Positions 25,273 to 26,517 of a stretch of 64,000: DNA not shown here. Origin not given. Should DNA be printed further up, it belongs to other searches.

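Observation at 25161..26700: Four copies of a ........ motif embedded in promoter-like spacers around the int/xis module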

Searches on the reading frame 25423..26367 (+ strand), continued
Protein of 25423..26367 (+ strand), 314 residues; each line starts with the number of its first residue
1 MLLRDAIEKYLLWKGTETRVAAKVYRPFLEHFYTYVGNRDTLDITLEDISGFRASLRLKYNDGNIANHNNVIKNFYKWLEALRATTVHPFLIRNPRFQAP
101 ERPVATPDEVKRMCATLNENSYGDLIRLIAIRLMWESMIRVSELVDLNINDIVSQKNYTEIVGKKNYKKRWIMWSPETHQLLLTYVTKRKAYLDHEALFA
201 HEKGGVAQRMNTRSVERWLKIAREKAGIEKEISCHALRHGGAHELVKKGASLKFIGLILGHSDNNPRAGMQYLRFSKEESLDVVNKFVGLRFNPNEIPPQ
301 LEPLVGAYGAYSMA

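Call 53: search_solved_structures(query=A1, max_evalue=0.001)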
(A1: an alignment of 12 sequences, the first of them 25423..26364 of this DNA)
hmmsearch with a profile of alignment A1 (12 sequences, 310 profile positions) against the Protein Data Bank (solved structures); distinct sequences matched with E-value up to 0.001: 9.
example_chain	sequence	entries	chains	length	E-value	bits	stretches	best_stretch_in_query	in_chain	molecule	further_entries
5hxy_A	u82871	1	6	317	2.1e-20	76.2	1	16-263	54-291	Tyrosine recombinase XerA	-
1a0p_A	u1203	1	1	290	2.5e-13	52.9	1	24-264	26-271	SITE-SPECIFIC RECOMBINASE XERD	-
4a8e_A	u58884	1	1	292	7e-13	51.4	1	5-264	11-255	PROBABLE TYROSINE RECOMBINASE XERC-LIKE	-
5dcf_A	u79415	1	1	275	2.1e-12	49.9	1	130-264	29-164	Tyrosine recombinase XerD,DNA translocase FtsK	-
9i5v_14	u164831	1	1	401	4.8e-10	42.1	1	54-279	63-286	Ribosome-associated translation inhibitor RaiA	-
2a3v_A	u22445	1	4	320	1.8e-08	37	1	209-264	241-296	site-specific recombinase IntI4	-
3nkh_A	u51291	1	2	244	1.1e-06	31.1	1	204-267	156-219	Integrase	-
5jjv_A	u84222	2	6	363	8.1e-05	25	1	108-267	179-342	Tyrosine recombinase XerH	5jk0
4lqx_A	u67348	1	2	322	8.4e-05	24.9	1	213-307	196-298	TENA/THI-4 domain-containing protein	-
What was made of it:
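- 25423..26367 (+): Xer-like tyrosine recombinase, 314 aa. Best matches among solved structures are XerA (2e-20) and XerD (2.5e-13) (call 53).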

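Call 75: search_protein_families(library=padloc, proteins=[window:25423-26367:+], max_evalue=0.00001)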
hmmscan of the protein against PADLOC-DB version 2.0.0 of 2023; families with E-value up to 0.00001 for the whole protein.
window:25423-26367:+ (314 aa): 0 families
